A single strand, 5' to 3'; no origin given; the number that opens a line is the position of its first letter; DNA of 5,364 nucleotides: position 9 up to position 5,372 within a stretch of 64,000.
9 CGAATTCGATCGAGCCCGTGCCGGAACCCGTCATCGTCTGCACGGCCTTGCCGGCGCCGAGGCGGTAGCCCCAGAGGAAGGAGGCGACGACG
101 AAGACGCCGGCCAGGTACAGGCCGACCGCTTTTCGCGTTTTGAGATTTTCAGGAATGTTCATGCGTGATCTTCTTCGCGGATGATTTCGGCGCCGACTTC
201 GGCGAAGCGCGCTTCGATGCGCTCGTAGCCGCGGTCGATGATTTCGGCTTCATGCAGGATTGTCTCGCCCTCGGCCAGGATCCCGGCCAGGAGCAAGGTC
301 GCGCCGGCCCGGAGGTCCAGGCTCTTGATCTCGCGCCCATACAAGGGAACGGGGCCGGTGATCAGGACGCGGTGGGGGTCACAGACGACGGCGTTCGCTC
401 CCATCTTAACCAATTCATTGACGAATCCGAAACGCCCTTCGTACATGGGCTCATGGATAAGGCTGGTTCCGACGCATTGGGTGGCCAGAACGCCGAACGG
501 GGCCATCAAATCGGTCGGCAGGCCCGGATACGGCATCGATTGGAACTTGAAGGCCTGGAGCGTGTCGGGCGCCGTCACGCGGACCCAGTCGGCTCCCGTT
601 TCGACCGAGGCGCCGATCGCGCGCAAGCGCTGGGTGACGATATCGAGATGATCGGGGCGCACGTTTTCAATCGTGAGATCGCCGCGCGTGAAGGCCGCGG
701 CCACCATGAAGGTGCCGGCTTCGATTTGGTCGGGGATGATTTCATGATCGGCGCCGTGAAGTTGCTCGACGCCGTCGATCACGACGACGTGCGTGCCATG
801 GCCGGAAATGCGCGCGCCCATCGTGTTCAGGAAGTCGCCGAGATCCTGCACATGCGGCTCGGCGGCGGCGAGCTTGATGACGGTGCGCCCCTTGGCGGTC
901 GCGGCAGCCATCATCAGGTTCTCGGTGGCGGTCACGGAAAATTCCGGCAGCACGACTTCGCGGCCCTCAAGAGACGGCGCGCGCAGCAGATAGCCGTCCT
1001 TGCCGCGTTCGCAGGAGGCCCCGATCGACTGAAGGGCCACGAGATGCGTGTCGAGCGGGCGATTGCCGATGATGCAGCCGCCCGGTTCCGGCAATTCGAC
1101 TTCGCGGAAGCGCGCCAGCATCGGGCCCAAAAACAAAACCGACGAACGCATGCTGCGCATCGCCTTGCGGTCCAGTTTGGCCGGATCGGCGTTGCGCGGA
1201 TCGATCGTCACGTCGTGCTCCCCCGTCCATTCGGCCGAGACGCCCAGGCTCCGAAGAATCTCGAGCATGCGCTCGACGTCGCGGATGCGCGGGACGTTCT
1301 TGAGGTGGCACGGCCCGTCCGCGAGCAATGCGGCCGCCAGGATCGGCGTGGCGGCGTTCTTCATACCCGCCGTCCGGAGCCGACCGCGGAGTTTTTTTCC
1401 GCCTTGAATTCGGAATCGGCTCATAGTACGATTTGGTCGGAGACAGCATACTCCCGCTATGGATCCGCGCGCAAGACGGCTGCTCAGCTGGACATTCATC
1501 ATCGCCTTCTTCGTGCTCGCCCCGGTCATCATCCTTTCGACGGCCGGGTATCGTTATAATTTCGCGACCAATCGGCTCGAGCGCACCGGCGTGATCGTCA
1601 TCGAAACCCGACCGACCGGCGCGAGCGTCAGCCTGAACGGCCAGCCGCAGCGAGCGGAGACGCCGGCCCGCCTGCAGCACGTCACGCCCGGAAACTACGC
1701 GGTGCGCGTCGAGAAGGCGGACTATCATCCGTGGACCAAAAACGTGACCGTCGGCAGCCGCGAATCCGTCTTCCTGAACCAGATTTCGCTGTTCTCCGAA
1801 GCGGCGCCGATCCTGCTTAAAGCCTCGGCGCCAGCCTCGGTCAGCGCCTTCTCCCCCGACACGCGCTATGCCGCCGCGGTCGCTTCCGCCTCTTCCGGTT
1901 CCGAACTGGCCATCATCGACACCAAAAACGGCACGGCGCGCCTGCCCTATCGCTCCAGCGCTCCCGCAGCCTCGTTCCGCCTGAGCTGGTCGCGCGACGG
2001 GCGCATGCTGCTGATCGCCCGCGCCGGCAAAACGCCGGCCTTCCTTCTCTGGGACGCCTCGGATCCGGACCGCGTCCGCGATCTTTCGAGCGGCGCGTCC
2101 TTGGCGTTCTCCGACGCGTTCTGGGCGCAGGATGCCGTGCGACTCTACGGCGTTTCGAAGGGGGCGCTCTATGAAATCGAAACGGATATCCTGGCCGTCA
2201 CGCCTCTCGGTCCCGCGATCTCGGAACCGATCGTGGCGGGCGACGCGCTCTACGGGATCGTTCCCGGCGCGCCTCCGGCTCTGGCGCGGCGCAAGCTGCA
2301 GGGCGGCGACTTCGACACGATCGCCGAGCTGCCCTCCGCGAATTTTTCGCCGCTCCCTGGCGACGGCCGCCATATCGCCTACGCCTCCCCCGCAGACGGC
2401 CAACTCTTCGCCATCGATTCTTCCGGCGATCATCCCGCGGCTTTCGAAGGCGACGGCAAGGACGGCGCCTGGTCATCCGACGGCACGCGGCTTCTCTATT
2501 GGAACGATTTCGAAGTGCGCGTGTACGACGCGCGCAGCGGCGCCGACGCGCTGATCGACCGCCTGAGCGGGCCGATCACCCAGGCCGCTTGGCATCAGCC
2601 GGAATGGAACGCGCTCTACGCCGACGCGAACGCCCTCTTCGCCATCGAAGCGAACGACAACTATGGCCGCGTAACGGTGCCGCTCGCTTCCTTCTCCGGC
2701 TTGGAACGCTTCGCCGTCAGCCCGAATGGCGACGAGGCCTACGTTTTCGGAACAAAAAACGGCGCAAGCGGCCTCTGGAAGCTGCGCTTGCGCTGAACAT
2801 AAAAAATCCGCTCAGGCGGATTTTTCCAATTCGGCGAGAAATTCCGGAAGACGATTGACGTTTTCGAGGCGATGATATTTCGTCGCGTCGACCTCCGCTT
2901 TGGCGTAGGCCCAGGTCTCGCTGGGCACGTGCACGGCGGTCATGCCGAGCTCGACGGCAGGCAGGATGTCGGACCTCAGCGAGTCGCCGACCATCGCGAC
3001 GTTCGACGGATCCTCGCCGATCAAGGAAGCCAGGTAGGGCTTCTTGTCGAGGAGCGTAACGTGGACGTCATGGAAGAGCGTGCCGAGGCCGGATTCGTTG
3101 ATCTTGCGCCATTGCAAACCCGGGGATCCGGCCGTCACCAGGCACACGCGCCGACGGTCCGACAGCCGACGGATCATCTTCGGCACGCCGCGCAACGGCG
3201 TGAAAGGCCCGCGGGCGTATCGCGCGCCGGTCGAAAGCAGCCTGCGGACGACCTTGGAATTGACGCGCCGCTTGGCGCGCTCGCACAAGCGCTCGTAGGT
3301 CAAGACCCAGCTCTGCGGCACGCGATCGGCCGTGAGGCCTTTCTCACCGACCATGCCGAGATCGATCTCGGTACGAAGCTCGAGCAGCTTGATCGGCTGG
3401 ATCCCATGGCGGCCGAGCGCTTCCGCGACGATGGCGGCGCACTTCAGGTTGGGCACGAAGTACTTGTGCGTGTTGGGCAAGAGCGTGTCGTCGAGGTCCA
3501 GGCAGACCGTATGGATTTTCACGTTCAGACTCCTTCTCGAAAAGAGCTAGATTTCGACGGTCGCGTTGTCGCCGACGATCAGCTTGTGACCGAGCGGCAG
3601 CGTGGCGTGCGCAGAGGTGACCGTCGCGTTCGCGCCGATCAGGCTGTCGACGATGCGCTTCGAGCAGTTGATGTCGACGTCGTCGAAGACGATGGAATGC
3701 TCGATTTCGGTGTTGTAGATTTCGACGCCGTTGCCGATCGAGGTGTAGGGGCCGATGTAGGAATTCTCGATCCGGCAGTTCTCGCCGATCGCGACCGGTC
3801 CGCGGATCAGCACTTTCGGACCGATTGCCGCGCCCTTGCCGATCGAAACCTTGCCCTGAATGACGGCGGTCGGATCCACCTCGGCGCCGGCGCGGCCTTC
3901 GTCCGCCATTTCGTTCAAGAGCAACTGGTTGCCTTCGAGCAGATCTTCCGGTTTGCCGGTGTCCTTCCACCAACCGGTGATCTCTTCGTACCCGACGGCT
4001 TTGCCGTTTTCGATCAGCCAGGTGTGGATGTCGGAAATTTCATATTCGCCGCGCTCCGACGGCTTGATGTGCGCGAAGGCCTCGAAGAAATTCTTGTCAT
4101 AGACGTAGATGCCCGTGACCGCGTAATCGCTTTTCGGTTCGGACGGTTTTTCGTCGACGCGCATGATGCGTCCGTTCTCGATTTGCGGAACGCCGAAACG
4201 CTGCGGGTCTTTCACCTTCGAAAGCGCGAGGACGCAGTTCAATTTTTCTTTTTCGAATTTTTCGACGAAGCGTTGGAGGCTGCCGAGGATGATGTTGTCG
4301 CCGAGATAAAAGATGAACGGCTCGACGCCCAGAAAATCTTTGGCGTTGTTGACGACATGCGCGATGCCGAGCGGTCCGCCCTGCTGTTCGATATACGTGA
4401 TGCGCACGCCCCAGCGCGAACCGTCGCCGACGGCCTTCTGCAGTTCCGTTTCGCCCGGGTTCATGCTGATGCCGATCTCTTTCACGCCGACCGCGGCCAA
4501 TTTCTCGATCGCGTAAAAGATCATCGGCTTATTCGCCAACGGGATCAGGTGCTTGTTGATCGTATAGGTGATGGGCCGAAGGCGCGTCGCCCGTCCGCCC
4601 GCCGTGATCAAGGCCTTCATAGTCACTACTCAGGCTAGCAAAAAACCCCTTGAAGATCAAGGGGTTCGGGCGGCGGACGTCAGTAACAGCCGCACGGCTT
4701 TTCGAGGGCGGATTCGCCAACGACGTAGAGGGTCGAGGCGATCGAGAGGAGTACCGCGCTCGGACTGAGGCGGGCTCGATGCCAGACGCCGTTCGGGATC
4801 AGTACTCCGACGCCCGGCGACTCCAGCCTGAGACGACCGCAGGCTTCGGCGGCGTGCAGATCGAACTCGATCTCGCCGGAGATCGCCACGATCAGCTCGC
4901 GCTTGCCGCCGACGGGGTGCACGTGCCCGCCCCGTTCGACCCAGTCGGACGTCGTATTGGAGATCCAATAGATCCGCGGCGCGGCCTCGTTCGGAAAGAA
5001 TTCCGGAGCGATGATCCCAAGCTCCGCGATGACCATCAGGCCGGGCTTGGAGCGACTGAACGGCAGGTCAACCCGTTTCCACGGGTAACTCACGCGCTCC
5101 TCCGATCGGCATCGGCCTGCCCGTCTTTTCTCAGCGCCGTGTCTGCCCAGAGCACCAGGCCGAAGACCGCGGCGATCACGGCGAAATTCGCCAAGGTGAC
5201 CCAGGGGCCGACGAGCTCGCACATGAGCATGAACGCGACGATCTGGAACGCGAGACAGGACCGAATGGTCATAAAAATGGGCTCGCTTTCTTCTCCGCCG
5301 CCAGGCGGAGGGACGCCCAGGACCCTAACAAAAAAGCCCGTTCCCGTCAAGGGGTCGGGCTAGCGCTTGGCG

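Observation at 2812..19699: Lipid-linked glycosylation toolkit next to the Ser/Thr-rich surface protein: UDP-xylose-synthase-like enzyme, polyprenyl-P GT2, DUF2304, GT2, two GT4s and one or two GT-C transferases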

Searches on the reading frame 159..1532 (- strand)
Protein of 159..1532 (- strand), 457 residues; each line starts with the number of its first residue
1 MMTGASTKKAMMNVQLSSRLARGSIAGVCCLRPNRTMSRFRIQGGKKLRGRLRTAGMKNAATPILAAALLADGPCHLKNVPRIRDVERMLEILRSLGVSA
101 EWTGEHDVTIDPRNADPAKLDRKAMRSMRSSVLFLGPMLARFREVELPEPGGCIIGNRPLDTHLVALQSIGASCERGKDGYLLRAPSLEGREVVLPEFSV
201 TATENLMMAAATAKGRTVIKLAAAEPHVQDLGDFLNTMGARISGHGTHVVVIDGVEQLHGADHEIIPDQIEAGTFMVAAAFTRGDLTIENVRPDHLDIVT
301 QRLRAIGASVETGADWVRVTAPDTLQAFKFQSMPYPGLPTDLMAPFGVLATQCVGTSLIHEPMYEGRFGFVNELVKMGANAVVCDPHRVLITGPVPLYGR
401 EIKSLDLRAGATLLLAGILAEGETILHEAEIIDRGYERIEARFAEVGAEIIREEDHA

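Call 39: search_protein_families(library=pfam, proteins=[window:159-1532:-], max_evalue=0.001)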
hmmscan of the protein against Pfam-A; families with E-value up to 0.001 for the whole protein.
window:159-1532:- (457 aa): 1 family
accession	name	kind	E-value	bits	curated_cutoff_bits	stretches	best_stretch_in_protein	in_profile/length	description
PF00275.25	EPSP_synthase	-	1.1e-85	288.3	22.8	1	42-441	1-415/417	EPSP synthase (3-phosphoshikimate 1-carboxyvinyltransferase)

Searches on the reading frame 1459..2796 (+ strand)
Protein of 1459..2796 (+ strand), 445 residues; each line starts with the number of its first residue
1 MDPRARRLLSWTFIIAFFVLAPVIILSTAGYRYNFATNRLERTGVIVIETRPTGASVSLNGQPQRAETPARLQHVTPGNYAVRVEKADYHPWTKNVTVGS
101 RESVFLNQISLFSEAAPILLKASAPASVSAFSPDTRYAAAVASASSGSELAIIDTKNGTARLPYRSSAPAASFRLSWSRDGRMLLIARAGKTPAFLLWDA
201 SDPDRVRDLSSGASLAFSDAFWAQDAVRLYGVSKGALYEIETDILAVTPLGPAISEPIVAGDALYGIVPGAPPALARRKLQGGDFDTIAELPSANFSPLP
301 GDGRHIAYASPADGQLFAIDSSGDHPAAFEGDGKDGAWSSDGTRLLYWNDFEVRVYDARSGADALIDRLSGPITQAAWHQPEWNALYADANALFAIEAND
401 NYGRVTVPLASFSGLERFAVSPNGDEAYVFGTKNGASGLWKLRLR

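Call 39: search_protein_families(library=pfam, proteins=[window:1459-2796:+], max_evalue=0.001)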
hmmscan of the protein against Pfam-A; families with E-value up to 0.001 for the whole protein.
window:1459-2796:+ (445 aa): 1 family
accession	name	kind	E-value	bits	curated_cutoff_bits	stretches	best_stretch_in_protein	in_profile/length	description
PF08308.17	PEGA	-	1.3e-12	47.8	20.8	1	44-106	2-63/71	PEGA domain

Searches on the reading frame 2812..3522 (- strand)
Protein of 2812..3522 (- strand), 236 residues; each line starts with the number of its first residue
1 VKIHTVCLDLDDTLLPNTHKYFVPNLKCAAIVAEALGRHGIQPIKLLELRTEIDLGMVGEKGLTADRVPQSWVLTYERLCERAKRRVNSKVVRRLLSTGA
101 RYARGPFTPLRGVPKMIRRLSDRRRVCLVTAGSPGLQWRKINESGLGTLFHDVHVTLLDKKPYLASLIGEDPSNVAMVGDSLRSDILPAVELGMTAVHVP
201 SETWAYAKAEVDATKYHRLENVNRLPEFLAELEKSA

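Call 3: search_protein_families(library=pfam, proteins=[window:2812-3522:-], max_evalue=0.01)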
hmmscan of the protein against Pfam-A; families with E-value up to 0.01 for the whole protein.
window:2812-3522:- (236 aa): 4 families
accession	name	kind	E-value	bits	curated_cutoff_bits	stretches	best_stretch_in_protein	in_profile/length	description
PF00702.32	Hydrolase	-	4.3e-10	40.7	26.4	1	3-192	1-190/191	haloacid dehalogenase-like hydrolase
PF13242.12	Hydrolase_like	-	7.2e-07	29.5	22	1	165-203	14-52/75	HAD-hyrolase-like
PF09419.16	PGP_phosphatase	-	0.0049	16.9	20.4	0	170-198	134-162/168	Mitochondrial PGP phosphatase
PF13419.12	HAD_2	-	0.0088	16.6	23.8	0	103-198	73-177/178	Haloacid dehalogenase-like hydrolase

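Call 79: search_protein_families(library=ncbifam, proteins=[window:2812-3522:-], max_evalue=0.00001)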
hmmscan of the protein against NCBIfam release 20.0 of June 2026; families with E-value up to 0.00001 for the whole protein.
window:2812-3522:- (236 aa): 2 families
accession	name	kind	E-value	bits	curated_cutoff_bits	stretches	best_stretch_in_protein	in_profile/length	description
TIGR02253.1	CTE7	subfamily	1.5e-14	54.3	169.75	1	2-206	1-201/221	TIGR02253 family HAD-type hydrolase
TIGR01668.1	YqeG_hyp_ppase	hypoth_equivalog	3.6e-07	29.8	89.1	0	172-205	108-141/170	YqeG family HAD IIIA-type phosphatase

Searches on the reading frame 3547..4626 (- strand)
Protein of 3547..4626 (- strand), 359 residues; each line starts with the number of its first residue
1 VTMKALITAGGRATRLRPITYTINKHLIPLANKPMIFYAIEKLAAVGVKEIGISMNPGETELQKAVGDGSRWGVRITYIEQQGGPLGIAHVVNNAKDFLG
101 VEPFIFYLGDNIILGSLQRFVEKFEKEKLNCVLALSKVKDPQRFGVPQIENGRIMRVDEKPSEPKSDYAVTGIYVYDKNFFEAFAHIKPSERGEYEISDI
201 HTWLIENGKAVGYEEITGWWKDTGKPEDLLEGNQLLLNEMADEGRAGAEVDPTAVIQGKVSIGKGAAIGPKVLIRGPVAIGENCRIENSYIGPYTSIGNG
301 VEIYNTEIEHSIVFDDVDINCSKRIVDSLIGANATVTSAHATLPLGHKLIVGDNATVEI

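Call 3: search_protein_families(library=pfam, proteins=[window:3547-4626:-], max_evalue=0.01)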
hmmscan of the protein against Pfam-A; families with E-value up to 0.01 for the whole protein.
window:3547-4626:- (359 aa): 6 families
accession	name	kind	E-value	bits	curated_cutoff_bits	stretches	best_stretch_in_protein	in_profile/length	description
PF00483.29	NTP_transferase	-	3.3e-51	174.7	21.2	1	4-237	1-243/245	Nucleotidyl transferase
PF25084.1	LbH_EIF2B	-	2.2e-11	44.1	54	1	258-340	8-85/105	EIF2B subunit epsilon LbH domain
PF00132.30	Hexapep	-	1e-10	41.3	27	3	260-288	2-30/36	Bacterial transferase hexapeptide (six repeats)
PF12804.13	NTP_transf_3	-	4.5e-09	37.1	27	1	5-133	1-120/160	MobA-like NTP transferase domain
PF24894.1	Hexapep_GlmU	-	6.7e-05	23.4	23.3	0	297-338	21-62/104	GlmU-like, C-terminal hexapeptide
PF14602.12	Hexapep_2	-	0.0015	18.6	27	0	260-288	2-28/34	Hexapeptide repeat of succinyl-transferase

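Call 79: search_protein_families(library=ncbifam, proteins=[window:3547-4626:-], max_evalue=0.00001)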
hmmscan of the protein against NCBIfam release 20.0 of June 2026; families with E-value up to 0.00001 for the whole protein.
window:3547-4626:- (359 aa): 36 families (the best 25 are shown)
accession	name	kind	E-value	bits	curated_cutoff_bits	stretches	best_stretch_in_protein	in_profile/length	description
TIGR01208.1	rmlA_long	equivalog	3.1e-125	417.7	320.25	1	4-358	1-352/353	glucose-1-phosphate thymidylyltransferase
TIGR03992.1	Arch_glmU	subfamily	8.2e-73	245.5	292.1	1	3-338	1-329/393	bifunctional sugar-1-phosphate nucleotidylyltransferase/acetyltransferase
TIGR01207.1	rmlA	equivalog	7.5e-53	179.5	360.65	1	4-235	1-235/286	glucose-1-phosphate thymidylyltransferase RfbA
NF041173.1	Sug_nt_acttase_Thmprot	equivalog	5.4e-47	160.6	600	1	3-334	1-325/405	bifunctional sugar-1-phosphate nucleotidylyltransferase/acetyltransferase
NF012024.0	PRK15480.1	equivalog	7.8e-46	156.5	588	1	2-236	3-240/292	glucose-1-phosphate thymidylyltransferase RfbA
NF052502.1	man1P_GTase_Rv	exception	3e-42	144.7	440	1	4-297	2-307/352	mannose-1-phosphate guanylyltransferase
NF041313.1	UDPGP_AglF_Halo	equivalog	4.8e-41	140.7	400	1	3-235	1-233/234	UTP--glucose-1-phosphate uridylyltransferase AglF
NF045761.1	NAMPUrTaseMurU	equivalog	2.5e-26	92.9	250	1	3-232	1-223/226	N-acetylmuramate alpha-1-phosphate uridylyltransferase MurU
NF003670.0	PRK05293.1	equivalog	4.2e-25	88.5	470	1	3-239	5-261/382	glucose-1-phosphate adenylyltransferase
NF010937.0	PRK14357.1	equivalog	1.2e-24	87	658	1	3-325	1-321/448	bifunctional UDP-N-acetylglucosamine diphosphorylase/glucosamine-1-phosphate N-acetyltransferase GlmU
TIGR01099.1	galU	equivalog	1.2e-23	84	326.8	2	72-231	93-260/261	UTP--glucose-1-phosphate uridylyltransferase GalU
NF010934.1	PRK14354.1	equivalog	2.5e-20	72.4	450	1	5-320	2-323/447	bifunctional UDP-N-acetylglucosamine diphosphorylase/glucosamine-1-phosphate N-acetyltransferase GlmU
TIGR01173.1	glmU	equivalog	3e-19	69.2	366.85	1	3-320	1-324/452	bifunctional UDP-N-acetylglucosamine diphosphorylase/glucosamine-1-phosphate N-acetyltransferase GlmU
NF010935.0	PRK14355.1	equivalog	2.8e-18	65.8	718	1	3-319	4-329/459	bifunctional UDP-N-acetylglucosamine diphosphorylase/glucosamine-1-phosphate N-acetyltransferase GlmU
TIGR02091.1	glgC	equivalog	5.3e-15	55.3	424.9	1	5-237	3-260/364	glucose-1-phosphate adenylyltransferase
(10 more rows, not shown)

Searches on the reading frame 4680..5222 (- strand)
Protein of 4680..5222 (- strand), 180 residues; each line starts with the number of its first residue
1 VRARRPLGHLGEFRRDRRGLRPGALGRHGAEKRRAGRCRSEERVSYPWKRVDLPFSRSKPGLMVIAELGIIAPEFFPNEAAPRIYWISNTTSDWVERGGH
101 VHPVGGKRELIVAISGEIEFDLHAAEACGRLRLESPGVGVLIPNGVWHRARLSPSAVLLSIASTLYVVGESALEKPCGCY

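Call 3: search_protein_families(library=pfam, proteins=[window:4680-5222:-], max_evalue=0.01)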
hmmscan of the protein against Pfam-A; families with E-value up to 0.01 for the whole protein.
window:4680-5222:- (180 aa): 1 family
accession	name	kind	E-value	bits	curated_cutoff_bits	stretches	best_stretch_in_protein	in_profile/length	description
PF05523.17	FdtA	-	9.1e-12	45.3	23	1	81-166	31-114/131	WxcM-like, C-terminal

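Call 9: search_protein_families(library=ncbifam, proteins=[window:4680-5222:-], max_evalue=0.01)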
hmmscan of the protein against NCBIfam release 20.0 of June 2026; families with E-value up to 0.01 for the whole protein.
window:4680-5222:- (180 aa): 0 families
